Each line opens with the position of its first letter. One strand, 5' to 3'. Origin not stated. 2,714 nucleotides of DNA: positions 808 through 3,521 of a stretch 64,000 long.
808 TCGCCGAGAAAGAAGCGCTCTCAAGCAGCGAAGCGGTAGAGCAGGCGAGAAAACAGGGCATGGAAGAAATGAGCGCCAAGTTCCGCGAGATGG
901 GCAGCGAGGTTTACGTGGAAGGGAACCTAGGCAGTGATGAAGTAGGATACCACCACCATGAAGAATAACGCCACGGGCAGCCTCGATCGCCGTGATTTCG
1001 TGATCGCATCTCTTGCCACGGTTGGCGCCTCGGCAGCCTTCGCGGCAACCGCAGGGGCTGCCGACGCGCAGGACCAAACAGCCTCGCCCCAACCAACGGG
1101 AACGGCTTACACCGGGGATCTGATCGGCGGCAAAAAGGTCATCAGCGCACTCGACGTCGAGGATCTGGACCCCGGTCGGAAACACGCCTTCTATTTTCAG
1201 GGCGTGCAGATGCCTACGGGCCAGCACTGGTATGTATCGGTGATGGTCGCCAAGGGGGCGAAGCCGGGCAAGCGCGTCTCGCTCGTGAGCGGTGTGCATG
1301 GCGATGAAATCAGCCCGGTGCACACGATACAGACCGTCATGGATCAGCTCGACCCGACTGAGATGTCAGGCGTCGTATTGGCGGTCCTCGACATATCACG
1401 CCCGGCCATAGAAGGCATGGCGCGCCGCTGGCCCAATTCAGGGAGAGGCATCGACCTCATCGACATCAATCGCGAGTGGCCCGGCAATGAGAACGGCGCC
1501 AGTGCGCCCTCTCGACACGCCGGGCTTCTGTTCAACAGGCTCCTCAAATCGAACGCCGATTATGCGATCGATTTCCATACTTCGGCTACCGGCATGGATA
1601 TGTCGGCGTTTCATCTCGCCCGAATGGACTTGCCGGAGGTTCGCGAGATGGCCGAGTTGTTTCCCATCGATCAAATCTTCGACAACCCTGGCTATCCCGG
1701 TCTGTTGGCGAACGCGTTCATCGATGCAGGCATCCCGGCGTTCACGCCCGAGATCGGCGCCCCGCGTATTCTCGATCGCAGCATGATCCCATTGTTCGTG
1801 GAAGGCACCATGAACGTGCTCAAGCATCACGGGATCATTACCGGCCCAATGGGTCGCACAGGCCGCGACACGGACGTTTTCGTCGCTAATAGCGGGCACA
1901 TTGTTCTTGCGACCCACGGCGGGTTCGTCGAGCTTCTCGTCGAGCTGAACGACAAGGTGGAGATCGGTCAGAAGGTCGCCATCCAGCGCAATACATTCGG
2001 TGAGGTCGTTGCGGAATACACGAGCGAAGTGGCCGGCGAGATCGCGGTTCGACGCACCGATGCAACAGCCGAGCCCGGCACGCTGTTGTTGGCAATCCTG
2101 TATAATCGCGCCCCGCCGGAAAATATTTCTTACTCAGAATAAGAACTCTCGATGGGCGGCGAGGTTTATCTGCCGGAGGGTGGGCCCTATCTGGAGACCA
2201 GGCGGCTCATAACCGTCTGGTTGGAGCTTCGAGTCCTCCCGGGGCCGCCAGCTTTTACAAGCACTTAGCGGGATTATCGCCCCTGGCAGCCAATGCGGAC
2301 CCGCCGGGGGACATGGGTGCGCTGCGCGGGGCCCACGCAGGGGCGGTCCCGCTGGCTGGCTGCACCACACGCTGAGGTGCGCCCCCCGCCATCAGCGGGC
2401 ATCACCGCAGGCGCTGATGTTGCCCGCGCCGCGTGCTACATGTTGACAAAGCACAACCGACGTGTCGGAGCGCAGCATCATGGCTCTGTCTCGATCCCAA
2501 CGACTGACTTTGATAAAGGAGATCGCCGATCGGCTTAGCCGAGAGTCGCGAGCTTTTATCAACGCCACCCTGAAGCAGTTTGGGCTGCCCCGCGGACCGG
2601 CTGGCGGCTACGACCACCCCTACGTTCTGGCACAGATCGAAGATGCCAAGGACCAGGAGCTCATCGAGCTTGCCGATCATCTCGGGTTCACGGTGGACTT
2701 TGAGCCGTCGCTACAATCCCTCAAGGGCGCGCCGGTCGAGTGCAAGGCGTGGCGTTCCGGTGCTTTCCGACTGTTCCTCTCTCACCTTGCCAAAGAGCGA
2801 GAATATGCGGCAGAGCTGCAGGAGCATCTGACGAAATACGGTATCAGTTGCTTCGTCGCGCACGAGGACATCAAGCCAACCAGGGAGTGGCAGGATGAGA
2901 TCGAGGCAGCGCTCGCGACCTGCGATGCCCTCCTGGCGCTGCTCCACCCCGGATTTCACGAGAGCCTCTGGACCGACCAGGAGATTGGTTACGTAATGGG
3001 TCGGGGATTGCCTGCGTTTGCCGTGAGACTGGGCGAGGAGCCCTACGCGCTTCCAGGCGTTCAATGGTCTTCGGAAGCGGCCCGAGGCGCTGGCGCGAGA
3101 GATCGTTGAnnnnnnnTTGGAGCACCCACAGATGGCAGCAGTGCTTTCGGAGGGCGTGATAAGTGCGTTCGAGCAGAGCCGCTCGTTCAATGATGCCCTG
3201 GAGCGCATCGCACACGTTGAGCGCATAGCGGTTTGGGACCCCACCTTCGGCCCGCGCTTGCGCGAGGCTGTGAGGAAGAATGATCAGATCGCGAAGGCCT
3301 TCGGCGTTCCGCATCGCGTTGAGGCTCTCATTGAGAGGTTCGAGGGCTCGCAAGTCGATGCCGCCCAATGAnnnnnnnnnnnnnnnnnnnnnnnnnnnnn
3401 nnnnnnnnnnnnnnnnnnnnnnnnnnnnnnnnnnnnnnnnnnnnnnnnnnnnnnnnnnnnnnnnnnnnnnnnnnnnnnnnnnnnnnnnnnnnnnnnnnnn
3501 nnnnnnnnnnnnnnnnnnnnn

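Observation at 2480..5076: Candidate undescribed anti-phage system: TIR + AbiU2-like HEPN + second HEPN-like protein in one coupled operon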

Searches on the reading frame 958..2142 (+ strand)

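Call 93: search_protein_families(library=pfam, proteins=[window:958-2142:+], max_evalue=0.001)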
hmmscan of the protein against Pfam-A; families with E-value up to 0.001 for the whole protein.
window:958-2142:+ (394 aa): 1 family
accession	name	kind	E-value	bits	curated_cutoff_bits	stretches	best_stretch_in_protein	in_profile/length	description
PF24827.1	AstE_AspA_cat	-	1.6e-23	83.7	25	1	103-290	1-191/192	Succinylglutamate desuccinylase/Aspartoacylase catalytic domain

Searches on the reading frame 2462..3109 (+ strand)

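Call 4: search_protein_families(library=pfam, proteins=[window:2462-3109:+], max_evalue=1)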
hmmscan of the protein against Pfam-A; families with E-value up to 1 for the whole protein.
window:2462-3109:+ (215 aa): 6 families
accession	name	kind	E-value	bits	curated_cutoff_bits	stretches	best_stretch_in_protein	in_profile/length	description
PF13676.11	TIR_2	-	4.4e-15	56.7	28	1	105-202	2-105/122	TIR domain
PF01582.25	TIR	-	0.00063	20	21.3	1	102-179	2-81/179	TIR domain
PF05014.21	Nuc_deoxyrib_tr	-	0.0012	19.4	28.8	1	109-195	10-103/117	Nucleoside 2-deoxyribosyltransferase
PF10137.14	CAP12-PCTIR_TIR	-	0.0022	18.4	24.7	1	103-163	1-61/119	CAP12/Pycsar effector protein, TIR domain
PF03020.21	LEM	-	0.094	12.8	24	0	117-129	8-20/40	LEM domain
PF08937.16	ThsB_TIR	-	0.22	12.4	21.2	1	105-190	1-95/100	Thoeris protein ThsB, TIR-like domain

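Call 5: search_protein_families(library=padloc, proteins=[window:2462-3109:+], max_evalue=1)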
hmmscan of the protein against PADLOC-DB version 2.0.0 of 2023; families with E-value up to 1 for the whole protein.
window:2462-3109:+ (215 aa): 7 families
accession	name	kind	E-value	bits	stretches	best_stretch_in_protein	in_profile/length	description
PDLC00434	ThsB1|ThsB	-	2.2e-06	25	1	103-175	140-213/396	TIR-like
PDLC00419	ThsB1|ThsB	-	1e-05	23.4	1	95-181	21-111/165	TIR-like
PDLC02012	SAVED5--SAVED_TIR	-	7.3e-05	20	1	102-172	14-84/404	-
PDLC05062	PDC-S66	-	0.00018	19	1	101-175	148-223/282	-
PDLC00436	ThsB1|ThsB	-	0.0079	13.7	1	99-177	33-115/183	TIR-like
PDLC02962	RT-TIR_XII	-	0.017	12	1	99-179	343-424/478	single gene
PDLC00422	ThsB1|ThsB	-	0.032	11.7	1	99-180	38-125/194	TIR-like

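Call 11: search_protein_families(library=ncbifam, proteins=[window:2462-3109:+], max_evalue=1)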
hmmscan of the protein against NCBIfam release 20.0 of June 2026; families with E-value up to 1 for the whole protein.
window:2462-3109:+ (215 aa): 4 families
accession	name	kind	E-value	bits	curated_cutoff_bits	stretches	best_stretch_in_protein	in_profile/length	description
NF058526.1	Thoeris_type3_ThcB4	equivalog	7.3e-12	44.8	220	1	100-183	126-210/375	Thoeris type III anti-phage system protein ThcB4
NF042941.1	Retron_TIR_antiphage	equivalog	3e-07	29.6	600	1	100-179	338-418/464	TIR domain-containing anti-phage reverse transcriptase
NF040588.1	FxsC_Nterm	equivalog_domain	9.2e-05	22.4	130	1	130-203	48-119/182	TIR-like protein FxsC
TIGR02574.1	stabl_TIGR02574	hypoth_equivalog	0.022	14.7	31.9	1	5-33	1-29/65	putative addiction module component, TIGR02574 family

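Call 71: search_protein_families(library=phrogs, proteins=[window:2462-3109:+], max_evalue=0.01)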
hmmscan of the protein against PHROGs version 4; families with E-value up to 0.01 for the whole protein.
window:2462-3109:+ (215 aa): 1 family
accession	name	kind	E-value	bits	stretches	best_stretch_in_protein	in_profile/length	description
phrog_29177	-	unknown function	6e-05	23.7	1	103-186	5-93/250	-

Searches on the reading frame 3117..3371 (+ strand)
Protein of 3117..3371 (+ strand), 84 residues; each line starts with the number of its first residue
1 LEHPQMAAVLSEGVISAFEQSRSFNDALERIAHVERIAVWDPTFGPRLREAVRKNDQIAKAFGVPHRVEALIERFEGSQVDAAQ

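Call 4: search_protein_families(library=pfam, proteins=[window:3117-3371:+], max_evalue=1)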
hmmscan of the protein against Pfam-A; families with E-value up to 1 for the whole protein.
window:3117-3371:+ (84 aa): 1 family
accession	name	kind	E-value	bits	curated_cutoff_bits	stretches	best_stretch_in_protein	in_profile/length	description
PF24568.1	CC_PcsB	-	0.17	12.2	27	1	16-40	33-57/75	Peptidoglycan hydrolase PcsB, coiled-coil domain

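Call 5: search_protein_families(library=padloc, proteins=[window:3117-3371:+], max_evalue=1)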
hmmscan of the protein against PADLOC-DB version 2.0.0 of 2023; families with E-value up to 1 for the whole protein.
window:3117-3371:+ (84 aa): 1 family
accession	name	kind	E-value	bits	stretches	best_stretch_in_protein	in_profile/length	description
PDLC05001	PDC-S34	-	0.025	11.5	1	12-60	304-352/384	-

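Call 11: search_protein_families(library=ncbifam, proteins=[window:3117-3371:+], max_evalue=1)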
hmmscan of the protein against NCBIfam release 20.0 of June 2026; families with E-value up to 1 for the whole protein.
window:3117-3371:+ (84 aa): 0 families
